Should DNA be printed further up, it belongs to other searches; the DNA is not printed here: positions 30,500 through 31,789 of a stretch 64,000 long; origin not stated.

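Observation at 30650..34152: ATP-grasp ligase plus two tandem SAM methyltransferases embedded between the sugar dehydrogenase and the GT2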

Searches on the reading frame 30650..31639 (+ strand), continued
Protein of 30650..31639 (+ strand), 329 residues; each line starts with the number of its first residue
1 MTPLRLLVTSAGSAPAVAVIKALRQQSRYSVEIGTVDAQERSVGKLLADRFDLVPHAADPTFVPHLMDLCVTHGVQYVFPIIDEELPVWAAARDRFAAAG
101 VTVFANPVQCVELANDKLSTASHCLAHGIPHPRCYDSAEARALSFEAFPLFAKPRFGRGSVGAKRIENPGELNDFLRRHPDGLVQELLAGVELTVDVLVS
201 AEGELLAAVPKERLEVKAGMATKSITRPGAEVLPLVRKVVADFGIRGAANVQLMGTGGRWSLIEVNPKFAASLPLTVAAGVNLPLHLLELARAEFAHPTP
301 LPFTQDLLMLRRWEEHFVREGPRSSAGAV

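Call 45: predict_structure(alignment_id=A1)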
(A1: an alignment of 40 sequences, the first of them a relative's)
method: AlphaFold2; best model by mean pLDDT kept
length: 329 residues; sequences in the alignment: 40
mean_pLDDT: 94.7   pTM: 0.91
mean pLDDT of the five models: 94.7, 94.6, 94.4, 94.3, 93.8
residues with pLDDT >= 90: 295; 70-90: 26; 50-70: 3; < 50: 5
segments of 3 or more residues with pLDDT < 50: 325-329
pLDDT, mean of each block of 10 residues (from residue 1): 96 96 97 97 94 97 98 98 95 98 98 96 98 97 97 88 95 97 96 98 98 90 94 98 98 95 97 97 99 97 98 83 51
secondary structure, 60 per line:
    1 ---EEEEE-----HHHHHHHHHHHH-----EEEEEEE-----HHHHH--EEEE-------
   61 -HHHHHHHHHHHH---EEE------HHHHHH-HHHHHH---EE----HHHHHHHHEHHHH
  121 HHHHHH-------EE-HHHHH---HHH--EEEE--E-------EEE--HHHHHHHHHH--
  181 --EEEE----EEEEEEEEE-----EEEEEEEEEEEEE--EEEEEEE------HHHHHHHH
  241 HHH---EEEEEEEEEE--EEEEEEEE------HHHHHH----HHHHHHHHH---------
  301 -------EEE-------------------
elements in order: E4-8 H14-25 E31-37 H43-47 E50-53 H62-73 E77-79 H86-91 H93-98 H108-115 H117-126 H137-141 E150-153 E164-166 H169-178 E183-186 E191-199 E205-217 E220-226 H233-243 E247-256 E259-266 H273-278 H283-291 E308-310
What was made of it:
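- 30650..31639 (+): ATP-grasp ligase (329 aa), 'PRK12767 carbamoyl-phosphate-synthase-like' family; predicted N-acyl ligase acting on the sugar 3-amino group. AF2 model pLDDT 94.7 (call 45).
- On ATP-grasp carboxylate-amine ligase superfamily: AF2 pLDDT 94.7 (call 45).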

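Call 49: search_protein_families(library=pfam, proteins=[L006:3524-5653:+, L006:5643-7496:+, L006:7500-9986:+, L006:10945-11541:+, L006:11575-12564:+, L006:12800-13555:+, L006:13506-14150:+, L006:14234-15526:-], max_evalue=0.001)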
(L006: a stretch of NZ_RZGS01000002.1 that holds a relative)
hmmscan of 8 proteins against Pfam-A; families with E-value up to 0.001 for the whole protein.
L006:3524-5653:+ (709 aa): 2 families
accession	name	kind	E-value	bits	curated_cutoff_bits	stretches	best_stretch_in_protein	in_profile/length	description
PF17652.7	Glyco_hydro81C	-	1.9e-71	241.6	25.6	1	343-701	2-347/349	Glycosyl hydrolase family 81 C-terminal domain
PF03639.19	Glyco_hydro_81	-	9.2e-27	94.5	25.6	1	42-305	10-283/323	Glycosyl hydrolase family 81 N-terminal domain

L006:5643-7496:+ (617 aa): 6 families
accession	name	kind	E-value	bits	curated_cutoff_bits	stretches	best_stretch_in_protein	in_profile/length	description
PF13641.12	Glyco_tranf_2_3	-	4.9e-24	86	27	1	127-360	1-230/230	Glycosyltransferase like family 2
PF00535.33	Glycos_transf_2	-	3.7e-23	82.7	23.3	1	131-273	2-137/168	Glycosyl transferase family 2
PF13632.12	Glyco_trans_2_3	-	2.2e-16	60.7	27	1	219-432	2-188/198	Glycosyl transferase family group 2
PF13506.12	Glyco_transf_21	-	1.5e-13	51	21.7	1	212-359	27-174/174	Glycosyl transferase family 21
PF03142.21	Chitin_synth_2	-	2.6e-08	33.4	27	1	216-293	202-280/527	Chitin synthase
PF13704.12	Glyco_tranf_2_4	-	0.00036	21.4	27.5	1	137-225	2-81/98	Glycosyl transferase family 2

L006:7500-9986:+ (828 aa): 23 families
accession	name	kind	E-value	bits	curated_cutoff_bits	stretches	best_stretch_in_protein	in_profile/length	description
PF14559.12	TPR_19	-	6.7e-35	119.7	25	5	543-594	11-62/68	Tetratricopeptide repeat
PF07719.23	TPR_2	-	1.2e-28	97.3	27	0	558-590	2-34/34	Tetratricopeptide repeat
PF13428.12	TPR_14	-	1e-26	91.1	23.5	0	94-134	4-44/44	Tetratricopeptide repeat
PF13424.12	TPR_12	-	1.6e-19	70.3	30.1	2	331-386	18-74/77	Tetratricopeptide repeat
PF00515.34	TPR_1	-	4.4e-19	67.9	27.8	0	358-390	2-34/34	Tetratricopeptide repeat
PF13181.12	TPR_8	-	4.9e-19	67.3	25.7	0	358-390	2-34/34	Tetratricopeptide repeat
PF13174.12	TPR_6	-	8.8e-16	57.8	26.3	0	325-354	2-31/33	Tetratricopeptide repeat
PF13176.12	TPR_7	-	1.2e-15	56.6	27.9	0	127-161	1-35/36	Tetratricopeptide repeat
PF13432.12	TPR_16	-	2.6e-15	57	32.7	1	328-389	2-63/65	Tetratricopeptide repeat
PF25062.1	ARM_TT21_N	-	4.2e-14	53.2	40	2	44-210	15-183/222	Tetratricopeptide repeat protein 21 N-terminal ARM repeat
PF13431.12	TPR_17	-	3.2e-12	46.1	24.4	0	346-378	2-34/34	Tetratricopeptide repeat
PF13371.12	TPR_9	-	4.8e-12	46.2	35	1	137-197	7-67/73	Tetratricopeptide repeat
PF23914.1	TPR_CcmH_CycH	-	2.2e-11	44.3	42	0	122-194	81-156/158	Cytochrome c-type biogenesis protein H TPR domain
PF25063.1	ARM_TT21_C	-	1.8e-09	38.3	35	1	65-194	29-164/209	Tetratricopeptide repeat protein 21 C-terminal ARM domain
PF12895.13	ANAPC3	-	1.3e-08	35.4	27.2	1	266-347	1-80/82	Anaphase-promoting complex, cyclosome, subunit 3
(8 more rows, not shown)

L006:10945-11541:+ (198 aa): 1 family
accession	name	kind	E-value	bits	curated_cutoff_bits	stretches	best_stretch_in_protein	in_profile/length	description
PF00300.27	His_Phos_1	-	2e-17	63.9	21.7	1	10-166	1-159/194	Histidine phosphatase superfamily (branch 1)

L006:11575-12564:+ (329 aa): 2 families
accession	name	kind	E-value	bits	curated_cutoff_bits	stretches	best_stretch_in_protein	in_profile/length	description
PF02585.22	PIG-L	-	1.3e-23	84.3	28.2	1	134-247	1-128/129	GlcNAc-PI de-N-acetylase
PF00072.30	Response_reg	-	1.9e-11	44.6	30.2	1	7-114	1-109/111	Response regulator receiver domain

L006:12800-13555:+ (251 aa): 1 family
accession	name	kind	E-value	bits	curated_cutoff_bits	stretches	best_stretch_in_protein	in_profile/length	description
PF02535.28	Zip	-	2.2e-29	103.1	35.1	2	103-247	173-322/323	ZIP Zinc transporter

L006:13506-14150:+ (214 aa): 1 family
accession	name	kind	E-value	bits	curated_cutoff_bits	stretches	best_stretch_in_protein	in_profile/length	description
PF02545.19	Maf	-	2.8e-47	161.3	27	1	23-205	1-184/187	Maf-like protein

L006:14234-15526:- (430 aa): 2 families
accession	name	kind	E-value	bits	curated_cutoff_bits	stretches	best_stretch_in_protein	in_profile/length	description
PF00587.30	tRNA-synt_2b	-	7.7e-36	124.3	29.3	1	226-403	8-179/179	tRNA synthetase class II core domain (G, H, P, S and T)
PF02403.27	Seryl_tRNA_N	-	2.7e-28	98.8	28.2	1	4-110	1-108/108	Seryl-tRNA synthetase N-terminal domain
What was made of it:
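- A Legionella relative pairs the ligase with a phosphatase, a PIG-L deacetylase and a GT2 (call 49).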

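Call 52: find_encoding_contigs(protein=P0043, flank=8000, max_places=1)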
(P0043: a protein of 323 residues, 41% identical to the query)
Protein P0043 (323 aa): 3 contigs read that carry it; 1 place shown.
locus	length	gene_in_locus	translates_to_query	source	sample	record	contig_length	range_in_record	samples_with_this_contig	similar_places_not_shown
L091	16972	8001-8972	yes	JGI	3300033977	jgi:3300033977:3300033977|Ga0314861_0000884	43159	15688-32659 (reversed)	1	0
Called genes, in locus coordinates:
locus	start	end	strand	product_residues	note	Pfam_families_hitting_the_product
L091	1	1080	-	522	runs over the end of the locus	-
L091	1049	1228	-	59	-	-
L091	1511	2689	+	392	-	PF00535:Glycos_transf_2, PF26629:GT2_TM_C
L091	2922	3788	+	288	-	PF13641:Glyco_tranf_2_3, PF00535:Glycos_transf_2, PF10111:Glyco_tranf_2_2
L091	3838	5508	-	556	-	PF00795:CN_hydrolase, PF02540:NAD_synthase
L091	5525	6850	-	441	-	PF02737:3HCDH_N (weak), PF03446:NAD_binding_2 (faint), PF03721:UDPG_MGDP_dh_N, PF00984:UDPG_MGDP_dh, PF03720:UDPG_MGDP_dh_C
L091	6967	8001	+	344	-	PF01408:GFO_IDH_MocA, PF03447:NAD_binding_3 (weak), PF22725:GFO_IDH_MocA_C3, PF02894:GFO_IDH_MocA_C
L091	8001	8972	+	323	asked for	PF21360:PylC-like_N, PF02655:ATP-grasp_3, PF13535:ATP-grasp_4 (faint), PF15632:ATPgrasp_Ter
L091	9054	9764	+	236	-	PF00702:Hydrolase (weak), PF13419:HAD_2, PF13242:Hydrolase_like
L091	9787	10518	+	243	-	PF00535:Glycos_transf_2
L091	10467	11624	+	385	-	PF00155:Aminotran_1_2, PF01041:DegT_DnrJ_EryC1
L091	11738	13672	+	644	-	PF00535:Glycos_transf_2, PF13641:Glyco_tranf_2_3, PF13439:Glyco_transf_4 (weak), PF00534:Glycos_transf_1, PF13692:Glyco_trans_1_4, PF13524:Glyco_trans_1_2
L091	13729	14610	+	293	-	PF00535:Glycos_transf_2, PF10111:Glyco_tranf_2_2, PF13641:Glyco_tranf_2_3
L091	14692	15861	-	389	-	PF13450:NAD_binding_8, PF03275:GLF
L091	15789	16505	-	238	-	PF13641:Glyco_tranf_2_3 (weak), PF00535:Glycos_transf_2, PF10111:Glyco_tranf_2_2 (weak)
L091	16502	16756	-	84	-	-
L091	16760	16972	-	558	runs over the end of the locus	-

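Call 53: find_encoding_contigs(protein=P0046, flank=8000, max_places=1)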
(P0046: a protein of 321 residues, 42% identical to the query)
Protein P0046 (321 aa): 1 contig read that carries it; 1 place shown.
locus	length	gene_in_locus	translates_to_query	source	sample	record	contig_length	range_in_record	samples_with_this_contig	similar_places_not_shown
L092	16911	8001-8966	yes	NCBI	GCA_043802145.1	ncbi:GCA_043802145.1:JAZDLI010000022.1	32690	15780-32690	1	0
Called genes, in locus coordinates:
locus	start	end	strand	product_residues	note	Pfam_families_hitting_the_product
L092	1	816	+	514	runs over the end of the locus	PF02599:CsrA (faint), PF21710:Spt6_S1 (faint), PF00575:S1, PF13509:S1_2 (faint), PF00575:S1, PF00575:S1, PF23459:S1_RRP5 (weak), PF00575:S1, +1 more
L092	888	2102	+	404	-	PF00579:tRNA-synt_1b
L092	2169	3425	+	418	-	PF01943:Polysacc_synt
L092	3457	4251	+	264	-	PF00535:Glycos_transf_2, PF13641:Glyco_tranf_2_3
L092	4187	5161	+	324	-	PF00535:Glycos_transf_2, PF10111:Glyco_tranf_2_2 (faint), PF13641:Glyco_tranf_2_3, PF13632:Glyco_trans_2_3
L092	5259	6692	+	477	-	PF02310:B12-binding (weak), PF04055:Radical_SAM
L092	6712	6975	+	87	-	PF04193:PQ-loop, PF03083:MtN3_slv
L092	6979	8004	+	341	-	PF01408:GFO_IDH_MocA, PF02894:GFO_IDH_MocA_C, PF22725:GFO_IDH_MocA_C3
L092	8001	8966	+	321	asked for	PF21360:PylC-like_N, PF02655:ATP-grasp_3, PF13535:ATP-grasp_4 (faint), PF15632:ATPgrasp_Ter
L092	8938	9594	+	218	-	PF00702:Hydrolase, PF13419:HAD_2, PF13242:Hydrolase_like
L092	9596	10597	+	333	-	PF00535:Glycos_transf_2, PF13641:Glyco_tranf_2_3 (weak)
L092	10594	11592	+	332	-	PF00106:adh_short (weak), PF01073:3Beta_HSD, PF01370:Epimerase, PF02719:Polysacc_synt_2, PF04321:RmlD_sub_bind, PF13460:NAD_binding_10, PF16363:GDP_Man_Dehyd, PF07993:NAD_binding_4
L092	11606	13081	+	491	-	PF02310:B12-binding, PF04055:Radical_SAM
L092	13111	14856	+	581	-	PF02543:Carbam_trans_N, PF16861:Carbam_trans_C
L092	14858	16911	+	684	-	?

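Call 54: find_encoding_contigs(protein=P0063, flank=8000, max_places=1)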
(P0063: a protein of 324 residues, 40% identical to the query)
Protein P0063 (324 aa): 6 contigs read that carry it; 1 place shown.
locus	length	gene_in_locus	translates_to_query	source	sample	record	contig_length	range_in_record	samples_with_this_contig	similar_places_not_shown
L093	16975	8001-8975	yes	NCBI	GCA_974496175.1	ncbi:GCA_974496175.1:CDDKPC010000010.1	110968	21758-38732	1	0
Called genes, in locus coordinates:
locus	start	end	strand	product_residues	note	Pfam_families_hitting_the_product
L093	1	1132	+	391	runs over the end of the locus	PF00579:tRNA-synt_1b, PF22421:SYY_C-terminal (weak)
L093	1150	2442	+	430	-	-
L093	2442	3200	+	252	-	PF13641:Glyco_tranf_2_3, PF00535:Glycos_transf_2, PF10111:Glyco_tranf_2_2 (weak)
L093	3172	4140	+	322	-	PF00535:Glycos_transf_2, PF10111:Glyco_tranf_2_2 (weak), PF13641:Glyco_tranf_2_3 (weak), PF13632:Glyco_trans_2_3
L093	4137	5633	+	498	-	PF02310:B12-binding, PF04055:Radical_SAM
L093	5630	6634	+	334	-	-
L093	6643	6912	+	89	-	PF04193:PQ-loop, PF03083:MtN3_slv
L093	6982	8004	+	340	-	PF01408:GFO_IDH_MocA, PF02894:GFO_IDH_MocA_C, PF22725:GFO_IDH_MocA_C3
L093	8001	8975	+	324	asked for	PF21360:PylC-like_N, PF02655:ATP-grasp_3, PF13535:ATP-grasp_4 (faint), PF15632:ATPgrasp_Ter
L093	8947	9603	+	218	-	PF00702:Hydrolase, PF13419:HAD_2, PF13242:Hydrolase_like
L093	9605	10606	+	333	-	PF00535:Glycos_transf_2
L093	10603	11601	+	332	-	PF01073:3Beta_HSD, PF01370:Epimerase, PF02719:Polysacc_synt_2, PF04321:RmlD_sub_bind, PF05368:NmrA, PF07993:NAD_binding_4, PF13460:NAD_binding_10, PF16363:GDP_Man_Dehyd, +1 more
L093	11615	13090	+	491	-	PF02310:B12-binding, PF04055:Radical_SAM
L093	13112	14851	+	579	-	PF02543:Carbam_trans_N, PF16861:Carbam_trans_C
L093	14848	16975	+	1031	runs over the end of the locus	-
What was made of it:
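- On Lipid-carrier single-sugar glycosylation (Arn/Gtr/CsbB-YfhO type): L092 and L093 carry a PQ-loop protein next to the module (calls 53, 54).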
